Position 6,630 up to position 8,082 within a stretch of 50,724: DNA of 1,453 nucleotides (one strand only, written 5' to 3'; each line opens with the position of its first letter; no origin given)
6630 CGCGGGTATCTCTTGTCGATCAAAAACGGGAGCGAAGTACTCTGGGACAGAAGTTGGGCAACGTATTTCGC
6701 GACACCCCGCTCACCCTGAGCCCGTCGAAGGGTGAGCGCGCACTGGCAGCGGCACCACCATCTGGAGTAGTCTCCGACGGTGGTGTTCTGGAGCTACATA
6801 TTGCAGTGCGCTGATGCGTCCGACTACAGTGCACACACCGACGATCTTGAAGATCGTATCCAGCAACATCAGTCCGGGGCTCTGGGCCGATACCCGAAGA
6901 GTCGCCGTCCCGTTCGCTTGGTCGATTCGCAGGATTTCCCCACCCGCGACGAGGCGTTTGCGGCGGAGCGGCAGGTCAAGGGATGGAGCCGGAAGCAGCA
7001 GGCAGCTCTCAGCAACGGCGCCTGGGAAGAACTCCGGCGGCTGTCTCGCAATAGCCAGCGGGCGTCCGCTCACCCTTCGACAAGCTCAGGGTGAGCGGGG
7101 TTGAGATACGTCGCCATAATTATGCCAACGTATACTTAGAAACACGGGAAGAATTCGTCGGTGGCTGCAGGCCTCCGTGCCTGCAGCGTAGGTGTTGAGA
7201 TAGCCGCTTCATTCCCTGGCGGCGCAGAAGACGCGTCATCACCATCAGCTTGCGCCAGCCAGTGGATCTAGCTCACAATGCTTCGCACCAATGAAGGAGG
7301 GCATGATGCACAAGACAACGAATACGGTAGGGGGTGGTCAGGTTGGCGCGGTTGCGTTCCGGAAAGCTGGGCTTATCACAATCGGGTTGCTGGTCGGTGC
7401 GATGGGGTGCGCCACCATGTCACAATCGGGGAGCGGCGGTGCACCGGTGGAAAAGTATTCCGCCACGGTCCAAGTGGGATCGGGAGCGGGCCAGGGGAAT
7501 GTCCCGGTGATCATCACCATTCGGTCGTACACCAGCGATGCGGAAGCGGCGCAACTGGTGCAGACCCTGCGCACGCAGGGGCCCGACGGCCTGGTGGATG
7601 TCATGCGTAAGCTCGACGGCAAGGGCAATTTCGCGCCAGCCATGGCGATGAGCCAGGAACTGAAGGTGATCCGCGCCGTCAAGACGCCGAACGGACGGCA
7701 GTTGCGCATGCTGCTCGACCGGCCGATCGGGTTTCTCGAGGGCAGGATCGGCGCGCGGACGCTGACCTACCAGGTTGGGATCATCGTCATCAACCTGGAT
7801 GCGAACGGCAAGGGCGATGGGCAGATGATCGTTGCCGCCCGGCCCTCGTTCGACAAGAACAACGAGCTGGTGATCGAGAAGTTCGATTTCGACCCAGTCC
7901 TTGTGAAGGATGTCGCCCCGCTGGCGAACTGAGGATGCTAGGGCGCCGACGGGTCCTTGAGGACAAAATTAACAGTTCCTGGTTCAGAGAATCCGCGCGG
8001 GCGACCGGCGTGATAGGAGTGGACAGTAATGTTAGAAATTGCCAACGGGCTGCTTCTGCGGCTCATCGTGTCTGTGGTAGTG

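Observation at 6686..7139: REPtron-like unit: a GIY-YIG nuclease gene bracketed by inverted hairpin repeats and inserted into a lipoprotein gene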

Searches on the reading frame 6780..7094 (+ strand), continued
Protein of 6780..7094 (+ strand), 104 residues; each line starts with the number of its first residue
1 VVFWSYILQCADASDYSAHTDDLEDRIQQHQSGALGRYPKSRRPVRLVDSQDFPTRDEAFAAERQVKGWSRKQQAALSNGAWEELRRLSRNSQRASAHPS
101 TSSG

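Call 85: fold_search(model_id=the predicted structure, library=pdb)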
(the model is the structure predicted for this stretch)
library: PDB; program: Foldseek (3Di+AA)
matches with E <= 10: 272; with E <= 0.001: 2
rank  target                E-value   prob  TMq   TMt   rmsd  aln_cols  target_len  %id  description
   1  1zg2_MODEL_1_A        2.8e-06  1.00  0.47  0.51  14.3       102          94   34  Solution NMR structure of the UPF0213 protein BH0048 from Bacillus halodurans. Northeast Structural Genomics t (released 2005-06-21)
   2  1ywl_MODEL_1_A        6.0e-04  1.00  0.51  0.54   5.2        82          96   34  Solution NMR structure of the protein EF2693 from E. faecalis: Northeast Structural Genomics Consortium target (released 2005-03-29)
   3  4xlg_A                1.3e-03  1.00  0.60  0.26   4.6        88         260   24  C. glabrata Slx1 in complex with Slx4CCD. (released 2015-03-25)
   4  7cq3_A                2.9e-03  1.00  0.53  0.20   4.4        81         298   22  Crystal structure of Slx1-Slx4 (released 2021-06-16)
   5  6seh_C                3.3e-03  1.00  0.56  0.25   6.0        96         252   20  Recognition and processing of branched DNA substrates by Slx1-Slx4 nuclease (released 2019-09-25)
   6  7cq2_A                3.8e-03  1.00  0.55  0.23   6.6       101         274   23  Crystal structure of Slx1-Slx4 (released 2021-06-16)
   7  6seh_A                6.0e-03  1.00  0.59  0.27   5.5        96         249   18  Recognition and processing of branched DNA substrates by Slx1-Slx4 nuclease (released 2019-09-25)
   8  4xm5                  8.3e-03  1.00  0.53  0.22   3.0        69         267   28  C. glabrata Slx1. (released 2015-03-25)
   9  7wme                  9.5e-03  1.00  0.54  0.38   5.6        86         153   22  Crystal Structure of the catalytic domain of At-HIGLE (released 2022-04-13)
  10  6sei_C                1.0e-02  1.00  0.54  0.22   2.5        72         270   24  Recognition and processing of branched DNA substrates by Slx1-Slx4 nuclease (released 2019-09-25)
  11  7cq4_A                1.7e-02  1.00  0.53  0.21   4.1        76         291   24  Crystal structure of Slx1-Slx4 in complex with 5'flap DNA (released 2021-06-16)
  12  7cq2_B                2.4e-02  1.00  0.54  0.21   4.3        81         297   22  Crystal structure of Slx1-Slx4 (released 2021-06-16)
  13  6sei_A                2.7e-02  0.99  0.52  0.22   6.2       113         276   18  Recognition and processing of branched DNA substrates by Slx1-Slx4 nuclease (released 2019-09-25)
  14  9e6q_AR               4.2e-01  0.51  0.40  0.51   8.8        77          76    9  Cryo-EM structure of the Pyrobaculum calidifontis 50S ribosomal subunit in complex with Dri (released 2024-11-20)
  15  7qoh_h                5.5e-01  0.63  0.39  0.53   3.3        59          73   12  Unique vertex of the phicrAss001 virion with C5 symmetry imposed (released 2023-03-29)
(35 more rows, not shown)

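Call 86: search_protein_representatives(alignment_id=A1)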
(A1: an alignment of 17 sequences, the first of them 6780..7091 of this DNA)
Query: 17 sequences, 104 profile positions. Proteins with E-value up to 0.001 (for the whole library): 22084; up to 1e-10: 7021; up to 1e-30: 207. The best 150 are listed.
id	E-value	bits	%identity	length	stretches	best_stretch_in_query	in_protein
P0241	1.4e-43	163.4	-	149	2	1-69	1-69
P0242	8.8e-41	154.4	-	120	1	1-100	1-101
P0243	8.9e-41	154.4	-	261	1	1-95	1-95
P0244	1.7e-40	153.5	-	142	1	1-101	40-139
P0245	1.8e-40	153.4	-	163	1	1-95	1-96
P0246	3.2e-40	152.6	-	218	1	1-99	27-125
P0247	4.4e-40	152.2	-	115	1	2-95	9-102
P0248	4.9e-40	152.0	-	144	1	2-103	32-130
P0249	9.2e-40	151.1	-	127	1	2-94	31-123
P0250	1.5e-39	150.4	-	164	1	2-93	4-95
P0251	1.7e-39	150.3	-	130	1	1-94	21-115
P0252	2.4e-39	149.8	-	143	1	1-104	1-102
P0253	3.2e-39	149.4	-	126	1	1-90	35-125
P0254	4.4e-39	148.9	-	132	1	1-104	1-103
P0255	4.8e-39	148.8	-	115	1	2-96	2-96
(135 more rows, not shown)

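Call 103: find_related_loci(query=A1, collection=viral_contigs, flank=1500)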
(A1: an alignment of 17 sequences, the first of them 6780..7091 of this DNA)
Query A1 (104 aa) in viral_contigs; peptide patterns used: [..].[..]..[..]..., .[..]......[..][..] (x = any residue, [..] = any of these).
168 stretches matched a pattern, but none encodes a relative of the query by tblastn (E <= 1e-3).

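Call 104: get_annotated_region(hit=H2, flank=1500)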
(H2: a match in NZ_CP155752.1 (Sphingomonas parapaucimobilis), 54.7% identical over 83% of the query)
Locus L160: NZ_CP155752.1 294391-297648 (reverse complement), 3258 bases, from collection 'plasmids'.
description: Sphingomonas parapaucimobilis strain YK209 plasmid unnamed4, complete sequence
organism: Sphingomonas parapaucimobilis (NCBI taxid 28213)
taxonomy: Bacteria; Pseudomonadota; Alphaproteobacteria; Sphingomonadales; Sphingomonadaceae; Sphingomonas; Sphingomonas parapaucimobilis
host: -; source: Chinese cabbage; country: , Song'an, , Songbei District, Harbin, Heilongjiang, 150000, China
typing (MOB-suite, as given by PLSDB): non-mobilizable
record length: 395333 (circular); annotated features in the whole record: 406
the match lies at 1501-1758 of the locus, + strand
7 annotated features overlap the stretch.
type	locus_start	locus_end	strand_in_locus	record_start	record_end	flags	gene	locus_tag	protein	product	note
CDS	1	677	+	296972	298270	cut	glyA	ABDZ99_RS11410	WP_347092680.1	serine hydroxymethyltransferase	GO:0019264 - glycine biosynthetic process from serine [Evidence IEA]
CDS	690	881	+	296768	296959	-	-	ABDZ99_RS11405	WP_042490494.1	hypothetical protein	-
CDS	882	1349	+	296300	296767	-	nrdR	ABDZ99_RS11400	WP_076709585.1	transcriptional regulator NrdR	GO:0006355 - regulation of DNA-templated transcription [Evidence IEA]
CDS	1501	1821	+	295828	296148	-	-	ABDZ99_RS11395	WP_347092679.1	GIY-YIG nuclease family protein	-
CDS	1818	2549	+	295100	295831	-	-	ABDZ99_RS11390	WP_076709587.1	RNA methyltransferase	-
CDS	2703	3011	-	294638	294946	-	-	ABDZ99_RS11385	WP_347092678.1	chorismate mutase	-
CDS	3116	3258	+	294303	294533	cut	-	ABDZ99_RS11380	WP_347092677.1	hypothetical protein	-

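Call 111: search_solved_structures(query=P0002, max_evalue=1, show_alignments=1)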
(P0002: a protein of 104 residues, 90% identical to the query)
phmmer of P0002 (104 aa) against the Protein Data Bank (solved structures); distinct sequences matched with E-value up to 1: 3.
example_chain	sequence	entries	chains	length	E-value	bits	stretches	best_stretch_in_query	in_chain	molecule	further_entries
1zg2_A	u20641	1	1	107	5.6e-18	68.5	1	3-93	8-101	Hypothetical UPF0213 protein BH0048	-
1ywl_A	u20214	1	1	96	1.7e-12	51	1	3-75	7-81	Hypothetical UPF0213 protein EF2693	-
1jfi_B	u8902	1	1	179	0.82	13.5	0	19-102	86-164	Transcription Regulator NC2 beta chain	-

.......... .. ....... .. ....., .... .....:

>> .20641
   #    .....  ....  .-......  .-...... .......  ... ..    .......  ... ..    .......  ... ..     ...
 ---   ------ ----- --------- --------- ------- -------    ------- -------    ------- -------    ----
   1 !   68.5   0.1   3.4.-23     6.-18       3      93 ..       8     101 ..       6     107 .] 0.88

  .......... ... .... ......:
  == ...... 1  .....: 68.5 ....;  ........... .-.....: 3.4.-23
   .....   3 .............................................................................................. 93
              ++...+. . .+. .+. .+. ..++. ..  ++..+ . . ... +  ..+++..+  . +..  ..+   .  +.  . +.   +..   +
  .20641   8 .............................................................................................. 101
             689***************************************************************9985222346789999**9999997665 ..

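Call 112: get_annotated_region(hit=H8, flank=600)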
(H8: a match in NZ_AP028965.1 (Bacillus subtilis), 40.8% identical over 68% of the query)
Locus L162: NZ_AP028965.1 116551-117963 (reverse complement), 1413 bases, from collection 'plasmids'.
description: Bacillus subtilis strain NA05 = NBRC 116153 plasmid pBSUNA05-1, complete sequence
organism: Bacillus subtilis (NCBI taxid 1423)
taxonomy: Bacteria; Bacillota; Bacilli; Bacillales; Bacillaceae; Bacillus; Bacillus subtilis
host: -; source: soil; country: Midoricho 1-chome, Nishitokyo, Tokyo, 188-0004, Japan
typing (MOB-suite, as given by PLSDB): non-mobilizable
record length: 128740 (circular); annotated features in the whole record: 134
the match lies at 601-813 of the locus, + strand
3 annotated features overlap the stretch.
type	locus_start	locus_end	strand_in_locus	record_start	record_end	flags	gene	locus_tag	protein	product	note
CDS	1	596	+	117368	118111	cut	trmNF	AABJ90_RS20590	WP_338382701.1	tRNA1(Val) (adenine(37)-N6)-methyltransferase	-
CDS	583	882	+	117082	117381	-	yazA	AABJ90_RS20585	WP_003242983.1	GIY-YIG nuclease family protein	-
CDS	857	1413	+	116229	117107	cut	rsmI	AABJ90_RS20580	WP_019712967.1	16S rRNA (cytidine(1402)-2'-O)-methyltransferase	GO:0000451 - rRNA 2'-O-methylation [Evidence IEA]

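Call 113: get_annotated_region(hit=H1, flank=600)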
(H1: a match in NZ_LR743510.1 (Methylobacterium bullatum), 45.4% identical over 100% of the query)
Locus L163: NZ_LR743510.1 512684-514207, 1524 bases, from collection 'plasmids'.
description: Methylobacterium bullatum isolate mbul2 plasmid 1
organism: Methylobacterium bullatum (NCBI taxid 570505)
taxonomy: Bacteria; Pseudomonadota; Alphaproteobacteria; Hyphomicrobiales; Methylobacteriaceae; Methylobacterium; Methylobacterium bullatum
host: -; source: -; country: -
typing (MOB-suite, as given by PLSDB): non-mobilizable
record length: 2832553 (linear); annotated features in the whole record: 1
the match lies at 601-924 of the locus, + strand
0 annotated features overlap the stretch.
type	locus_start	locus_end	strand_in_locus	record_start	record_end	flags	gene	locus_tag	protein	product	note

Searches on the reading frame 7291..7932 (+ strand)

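Call 5: search_protein_families(library=pfam, proteins=[window:7291-7932:+], max_evalue=1)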
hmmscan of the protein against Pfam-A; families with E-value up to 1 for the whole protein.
window:7291-7932:+ (213 aa): 2 families
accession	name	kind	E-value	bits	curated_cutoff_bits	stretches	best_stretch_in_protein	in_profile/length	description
PF14356.11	DUF4403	-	0.036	13.1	28.3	1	165-201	298-335/425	Domain of unknown function (DUF4403)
PF18203.6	IPTL-CTERM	-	0.19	12.1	20.8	1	26-43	9-26/28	IPTL-CTERM motif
